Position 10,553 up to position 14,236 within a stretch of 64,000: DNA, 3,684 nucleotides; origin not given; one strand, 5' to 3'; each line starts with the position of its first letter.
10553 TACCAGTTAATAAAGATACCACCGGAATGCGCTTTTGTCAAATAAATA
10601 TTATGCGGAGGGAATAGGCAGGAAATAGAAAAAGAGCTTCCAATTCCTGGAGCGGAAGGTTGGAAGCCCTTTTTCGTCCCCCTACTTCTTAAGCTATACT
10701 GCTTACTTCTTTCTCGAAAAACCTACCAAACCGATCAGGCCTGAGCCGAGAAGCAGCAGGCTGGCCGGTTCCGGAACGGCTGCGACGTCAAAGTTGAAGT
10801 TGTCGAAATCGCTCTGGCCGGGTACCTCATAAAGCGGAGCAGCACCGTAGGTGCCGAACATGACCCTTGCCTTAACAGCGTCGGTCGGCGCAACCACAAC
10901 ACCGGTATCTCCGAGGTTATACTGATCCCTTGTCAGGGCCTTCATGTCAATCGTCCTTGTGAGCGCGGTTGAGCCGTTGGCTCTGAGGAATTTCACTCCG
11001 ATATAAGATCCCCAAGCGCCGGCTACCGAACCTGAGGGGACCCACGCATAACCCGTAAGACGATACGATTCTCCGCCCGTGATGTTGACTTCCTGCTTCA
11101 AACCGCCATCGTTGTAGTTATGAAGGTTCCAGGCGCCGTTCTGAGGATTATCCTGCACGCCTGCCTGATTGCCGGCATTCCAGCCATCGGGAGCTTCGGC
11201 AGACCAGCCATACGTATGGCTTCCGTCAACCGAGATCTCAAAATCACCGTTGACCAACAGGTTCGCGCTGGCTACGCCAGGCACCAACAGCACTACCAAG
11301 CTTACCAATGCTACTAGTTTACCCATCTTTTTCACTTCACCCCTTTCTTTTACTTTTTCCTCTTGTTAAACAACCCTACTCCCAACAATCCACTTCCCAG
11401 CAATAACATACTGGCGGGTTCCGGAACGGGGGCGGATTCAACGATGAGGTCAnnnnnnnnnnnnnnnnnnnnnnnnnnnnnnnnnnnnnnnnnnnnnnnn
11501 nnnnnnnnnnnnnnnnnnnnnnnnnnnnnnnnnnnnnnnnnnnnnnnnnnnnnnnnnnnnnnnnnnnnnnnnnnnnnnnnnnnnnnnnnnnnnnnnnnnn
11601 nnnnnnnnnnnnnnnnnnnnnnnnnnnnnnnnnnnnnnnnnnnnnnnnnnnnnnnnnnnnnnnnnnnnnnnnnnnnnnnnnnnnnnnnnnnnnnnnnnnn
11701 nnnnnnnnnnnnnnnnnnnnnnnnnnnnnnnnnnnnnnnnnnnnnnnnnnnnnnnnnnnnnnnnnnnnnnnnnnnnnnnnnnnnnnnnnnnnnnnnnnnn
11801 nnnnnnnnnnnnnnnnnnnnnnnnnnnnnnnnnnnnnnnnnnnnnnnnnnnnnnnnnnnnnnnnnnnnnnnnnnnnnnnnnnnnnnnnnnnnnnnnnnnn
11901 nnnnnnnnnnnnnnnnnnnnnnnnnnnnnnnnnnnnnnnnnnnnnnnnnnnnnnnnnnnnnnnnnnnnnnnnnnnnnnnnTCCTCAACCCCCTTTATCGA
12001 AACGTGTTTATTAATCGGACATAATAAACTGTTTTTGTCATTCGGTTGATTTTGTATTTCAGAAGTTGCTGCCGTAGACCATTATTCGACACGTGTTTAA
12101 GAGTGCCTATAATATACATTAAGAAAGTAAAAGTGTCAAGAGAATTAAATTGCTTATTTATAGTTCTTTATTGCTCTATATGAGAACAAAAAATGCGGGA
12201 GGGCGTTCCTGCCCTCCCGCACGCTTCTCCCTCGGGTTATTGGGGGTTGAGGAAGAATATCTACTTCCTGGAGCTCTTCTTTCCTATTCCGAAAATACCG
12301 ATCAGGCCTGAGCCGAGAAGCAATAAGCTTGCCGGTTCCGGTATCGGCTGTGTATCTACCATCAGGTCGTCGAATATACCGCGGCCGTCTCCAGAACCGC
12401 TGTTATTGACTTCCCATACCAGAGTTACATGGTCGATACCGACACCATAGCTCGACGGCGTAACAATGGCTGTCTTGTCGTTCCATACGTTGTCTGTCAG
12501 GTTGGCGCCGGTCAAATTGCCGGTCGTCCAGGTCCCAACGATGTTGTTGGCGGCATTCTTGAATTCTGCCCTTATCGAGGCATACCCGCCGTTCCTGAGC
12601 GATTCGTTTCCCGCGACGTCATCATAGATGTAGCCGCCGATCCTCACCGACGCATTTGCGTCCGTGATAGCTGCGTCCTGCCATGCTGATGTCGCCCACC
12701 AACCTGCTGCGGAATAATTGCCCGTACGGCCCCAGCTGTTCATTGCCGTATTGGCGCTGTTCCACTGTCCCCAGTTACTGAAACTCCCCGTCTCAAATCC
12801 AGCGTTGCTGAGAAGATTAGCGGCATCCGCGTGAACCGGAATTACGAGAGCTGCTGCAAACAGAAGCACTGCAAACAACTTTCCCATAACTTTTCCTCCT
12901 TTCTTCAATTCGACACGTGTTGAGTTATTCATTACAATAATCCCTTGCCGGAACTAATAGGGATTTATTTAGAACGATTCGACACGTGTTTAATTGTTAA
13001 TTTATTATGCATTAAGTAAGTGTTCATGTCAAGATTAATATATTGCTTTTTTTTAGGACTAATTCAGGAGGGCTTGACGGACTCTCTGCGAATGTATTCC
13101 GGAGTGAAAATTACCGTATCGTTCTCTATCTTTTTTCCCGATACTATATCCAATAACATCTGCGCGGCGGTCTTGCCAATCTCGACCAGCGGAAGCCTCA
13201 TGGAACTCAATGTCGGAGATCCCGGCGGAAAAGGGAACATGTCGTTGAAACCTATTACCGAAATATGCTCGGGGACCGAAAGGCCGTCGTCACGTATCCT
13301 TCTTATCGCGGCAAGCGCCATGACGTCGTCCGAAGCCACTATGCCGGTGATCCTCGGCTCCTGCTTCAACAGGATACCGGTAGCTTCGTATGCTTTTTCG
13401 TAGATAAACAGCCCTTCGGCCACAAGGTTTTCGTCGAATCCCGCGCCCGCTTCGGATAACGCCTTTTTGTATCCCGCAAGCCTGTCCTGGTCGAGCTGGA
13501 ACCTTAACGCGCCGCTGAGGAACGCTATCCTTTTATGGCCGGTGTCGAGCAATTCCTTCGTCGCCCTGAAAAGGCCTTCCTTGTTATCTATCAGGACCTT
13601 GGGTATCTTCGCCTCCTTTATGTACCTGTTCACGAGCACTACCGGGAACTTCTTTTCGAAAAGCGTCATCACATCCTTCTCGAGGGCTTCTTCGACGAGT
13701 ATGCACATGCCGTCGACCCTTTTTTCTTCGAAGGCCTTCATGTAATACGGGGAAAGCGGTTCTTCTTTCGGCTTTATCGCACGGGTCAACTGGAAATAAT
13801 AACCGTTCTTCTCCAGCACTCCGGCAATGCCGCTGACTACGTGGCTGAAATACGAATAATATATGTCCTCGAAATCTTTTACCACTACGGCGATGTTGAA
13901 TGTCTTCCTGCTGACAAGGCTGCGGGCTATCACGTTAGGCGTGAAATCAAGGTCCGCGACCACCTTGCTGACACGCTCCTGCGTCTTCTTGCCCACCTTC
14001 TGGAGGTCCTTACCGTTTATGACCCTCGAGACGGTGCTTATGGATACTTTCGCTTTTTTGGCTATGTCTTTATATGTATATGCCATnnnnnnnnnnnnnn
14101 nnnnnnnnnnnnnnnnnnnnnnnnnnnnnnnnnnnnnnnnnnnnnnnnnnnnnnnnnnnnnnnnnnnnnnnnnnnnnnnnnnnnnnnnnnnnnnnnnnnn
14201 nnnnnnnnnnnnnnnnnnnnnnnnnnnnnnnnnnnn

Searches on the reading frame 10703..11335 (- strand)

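Call 27: search_protein_families(library=pfam, proteins=[window:10703-11335:-], max_evalue=0.01)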
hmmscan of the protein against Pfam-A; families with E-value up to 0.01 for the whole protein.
window:10703-11335:- (210 aa): 1 family
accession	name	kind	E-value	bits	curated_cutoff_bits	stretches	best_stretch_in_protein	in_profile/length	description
PF07589.16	PEP-CTERM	-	2e-07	31.2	20.7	1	186-209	1-24/24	PEP-CTERM motif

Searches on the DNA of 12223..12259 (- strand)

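Call 56: build_rna_model(alignment_id=A2, structure=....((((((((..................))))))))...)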
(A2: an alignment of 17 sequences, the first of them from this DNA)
Model R1 built from alignment A2 (17 sequences, 41 columns); structure: as given.
model positions 37; base pairs 8; branch points 0; effective number of sequences 17; information 1.375 bits per position. Calibrated on 0.2 Mb of random sequence (short: E-values are rough).
structure used (alignment columns):
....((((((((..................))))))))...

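Call 57: search_with_rna_model(model_id=R1, source=window, filters=off, max_evalue=10)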
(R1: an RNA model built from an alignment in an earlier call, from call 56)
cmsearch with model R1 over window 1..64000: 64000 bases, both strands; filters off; matches with E-value up to 10: 25.
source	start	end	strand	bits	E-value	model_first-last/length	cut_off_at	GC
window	4065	4104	-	55.6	1.6e-13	1-37/37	no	0.5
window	2799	2835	-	54.1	4.4e-13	1-37/37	no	0.57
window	12223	12259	-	53.4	6.7e-13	1-37/37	no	0.51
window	36557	36614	+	17.6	0.013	1-37/37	no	0.53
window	677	715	-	13.4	0.21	1-37/37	no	0.46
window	51452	51481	+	13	0.27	1-37/37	no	0.57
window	4065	4104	+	12.1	0.47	1-37/37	no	0.5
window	2799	2835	+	11.2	0.86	1-37/37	no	0.57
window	12223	12259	+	11.1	0.93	1-37/37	no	0.51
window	17881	17916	-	10.8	1.1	1-37/37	no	0.61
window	54617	54662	-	10.1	1.7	1-37/37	no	0.5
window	36557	36614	-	10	1.9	1-37/37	no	0.53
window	21731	21748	+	9.8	2.2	1-37/37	no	0.44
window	26655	26680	+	9.6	2.4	1-37/37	no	0.42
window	50730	50780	+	9.4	2.9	1-37/37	no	0.55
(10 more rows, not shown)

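Call 58: search_with_rna_model(model_id=R1, sources=[L006, L007, L008, L010, L011, L012, L013, L015, L016, L017, L018, L019, L021, L022, L023, L025], max_evalue=10)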
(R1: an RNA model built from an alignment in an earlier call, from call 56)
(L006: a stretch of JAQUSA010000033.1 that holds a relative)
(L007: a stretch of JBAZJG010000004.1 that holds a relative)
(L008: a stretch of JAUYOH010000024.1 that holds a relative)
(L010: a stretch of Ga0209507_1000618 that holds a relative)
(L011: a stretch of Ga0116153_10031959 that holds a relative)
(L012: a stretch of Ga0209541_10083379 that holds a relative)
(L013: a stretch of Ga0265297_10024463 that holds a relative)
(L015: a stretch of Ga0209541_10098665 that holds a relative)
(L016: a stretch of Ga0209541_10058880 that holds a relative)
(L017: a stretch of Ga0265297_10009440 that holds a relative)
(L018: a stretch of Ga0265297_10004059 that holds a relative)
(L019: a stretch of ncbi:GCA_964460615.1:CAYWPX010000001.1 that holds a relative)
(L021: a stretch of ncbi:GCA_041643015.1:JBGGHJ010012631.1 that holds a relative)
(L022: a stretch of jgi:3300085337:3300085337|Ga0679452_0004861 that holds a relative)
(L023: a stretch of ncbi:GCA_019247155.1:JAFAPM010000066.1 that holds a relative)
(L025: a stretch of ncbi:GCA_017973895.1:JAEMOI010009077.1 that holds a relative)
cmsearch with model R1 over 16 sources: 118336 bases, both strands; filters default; matches with E-value up to 10: 26.
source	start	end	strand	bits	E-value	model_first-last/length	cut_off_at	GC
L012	2831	2867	+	59.9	1.7e-14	1-37/37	no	0.46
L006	4889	4925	+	58.7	3.8e-14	1-37/37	no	0.51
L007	1485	1521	-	58.7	3.8e-14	1-37/37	no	0.51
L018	5927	5963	+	58.7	3.8e-14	1-37/37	no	0.51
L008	3740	3776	+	57.4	9e-14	1-37/37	no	0.54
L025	1290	1326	+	57.3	9.6e-14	1-37/37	no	0.51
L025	5232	5268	+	57.2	1e-13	1-37/37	no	0.46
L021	3053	3091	+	56.3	1.8e-13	1-37/37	no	0.46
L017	8809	8845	+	55.7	2.7e-13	1-37/37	no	0.49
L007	2752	2791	-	55.6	2.9e-13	1-37/37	no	0.5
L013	4863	4902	+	55.6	2.9e-13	1-37/37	no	0.5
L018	4620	4659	+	55.5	3e-13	1-37/37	no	0.47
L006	3582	3621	+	54.8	5.1e-13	1-37/37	no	0.5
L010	2213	2252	-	54.4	6.6e-13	1-37/37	no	0.55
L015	2624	2662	+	54.2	7.4e-13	1-37/37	no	0.49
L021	2142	2180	+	54.2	7.4e-13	1-37/37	no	0.49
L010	947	983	-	54.1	8e-13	1-37/37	no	0.57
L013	5876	5912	+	54.1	8e-13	1-37/37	no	0.57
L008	2835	2873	+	53.7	1e-12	1-37/37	no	0.49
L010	6960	6996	-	53.4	1.2e-12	1-37/37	no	0.51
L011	1589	1625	-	53.4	1.2e-12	1-37/37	no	0.51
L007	7502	7538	-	46.7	1.1e-10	1-37/37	no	0.46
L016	3659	3695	+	44.7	4e-10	1-37/37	no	0.51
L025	5232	5268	-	15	0.13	1-37/37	no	0.46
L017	3117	3152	+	13.5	0.35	1-37/37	no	0.61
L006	7005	7043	+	13.4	0.37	1-37/37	no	0.38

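Call 64: search_with_rna_model(model_id=R1, sources=[L026, L027, L028], max_evalue=10, filters=off)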
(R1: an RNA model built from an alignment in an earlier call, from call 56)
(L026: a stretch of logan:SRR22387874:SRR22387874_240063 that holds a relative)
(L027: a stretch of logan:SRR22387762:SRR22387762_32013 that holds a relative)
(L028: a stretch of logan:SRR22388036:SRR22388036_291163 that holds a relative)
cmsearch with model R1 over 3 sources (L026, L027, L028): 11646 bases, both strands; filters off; matches with E-value up to 10: 28.
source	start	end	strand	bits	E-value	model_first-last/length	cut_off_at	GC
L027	5133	5169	+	46.7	1e-11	1-37/37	no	0.59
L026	1704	1741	+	38.8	1.9e-09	1-37/37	no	0.53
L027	1607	1629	-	13.6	0.032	1-37/37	no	0.43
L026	1704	1741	-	13.3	0.038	1-37/37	no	0.53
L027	5133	5169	-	11.6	0.12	1-37/37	no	0.59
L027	2190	2226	-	10.9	0.19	1-37/37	no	0.46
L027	2190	2222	+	10.3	0.29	1-37/37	no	0.45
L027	4273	4285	+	10.2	0.31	14-26/37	no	0.54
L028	46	109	-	8.9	0.71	1-37/37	no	0.41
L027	1650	1682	-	8.8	0.77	1-37/37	no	0.52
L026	40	58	-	7.7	1.6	1-37/37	no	0.37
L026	2058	2098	-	7.3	2.1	1-37/37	no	0.29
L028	2176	2193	+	7.2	2.2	1-37/37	no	0.39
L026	1670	1696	+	7.1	2.3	1-37/37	no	0.22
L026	204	218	+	7.1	2.4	1-37/37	no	0.27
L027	1782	1800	-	6.9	2.8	1-37/37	no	0.47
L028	1970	2004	+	6.3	3.9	1-37/37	no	0.34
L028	2752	2766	+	6.3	3.9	1-37/37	no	0.2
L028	137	171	-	6.2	4.4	1-37/37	no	0.17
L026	138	156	+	5.8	5.4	1-37/37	no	0.32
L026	138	156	-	5.8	5.5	1-37/37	no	0.32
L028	354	367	+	5.6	6.3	1-37/37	no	0.43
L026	1871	1897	-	5.6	6.5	1-37/37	no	0.19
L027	5171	5192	+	5.5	6.7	1-37/37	no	0.68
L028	2029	2051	+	5.4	7.1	1-37/37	no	0.39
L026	1839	1900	+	5.2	8.1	1-37/37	no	0.31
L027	3081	3098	+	5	9.4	1-37/37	no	0.28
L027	815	852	+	5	9.5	1-37/37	no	0.47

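Call 73: search_with_rna_model(model_id=R1, sources=[L029, L030], max_evalue=1, filters=off)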
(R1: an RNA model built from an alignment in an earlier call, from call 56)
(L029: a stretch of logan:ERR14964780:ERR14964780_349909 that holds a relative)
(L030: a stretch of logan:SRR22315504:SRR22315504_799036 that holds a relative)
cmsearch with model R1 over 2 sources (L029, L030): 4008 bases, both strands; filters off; matches with E-value up to 1: 2.
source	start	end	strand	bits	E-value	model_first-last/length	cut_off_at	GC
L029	2828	2843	-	7.8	0.53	1-37/37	no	0.38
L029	2147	2201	-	6.8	0.97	1-37/37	no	0.53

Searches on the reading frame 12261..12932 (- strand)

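Call 27: search_protein_families(library=pfam, proteins=[window:12261-12932:-], max_evalue=0.01)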
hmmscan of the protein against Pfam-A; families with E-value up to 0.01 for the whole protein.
window:12261-12932:- (223 aa): 1 family
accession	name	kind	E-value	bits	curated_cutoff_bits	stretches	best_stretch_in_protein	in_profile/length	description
PF07589.16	PEP-CTERM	-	1.7e-05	25.2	20.7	1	196-215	1-20/24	PEP-CTERM motif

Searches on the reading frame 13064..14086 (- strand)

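Call 50: search_protein_families(library=pfam, proteins=[window:13064-14086:-], max_evalue=0.001)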
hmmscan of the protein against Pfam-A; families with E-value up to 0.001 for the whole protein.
window:13064-14086:- (340 aa): 4 families
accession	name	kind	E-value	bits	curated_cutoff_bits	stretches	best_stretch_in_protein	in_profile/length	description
PF13377.12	Peripla_BP_3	-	3.2e-31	109.1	26.5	1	177-337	2-167/167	Periplasmic binding protein-like domain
PF00532.27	Peripla_BP_1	-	4.1e-22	79.4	22.2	1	65-331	4-277/281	Periplasmic binding proteins and sugar binding domain of LacI family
PF00356.27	LacI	-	8.2e-16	58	27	1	5-51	2-46/46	Bacterial regulatory proteins, lacI family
PF13407.12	Peripla_BP_4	-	7.4e-09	36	35.1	1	139-280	73-216/258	Periplasmic binding protein domain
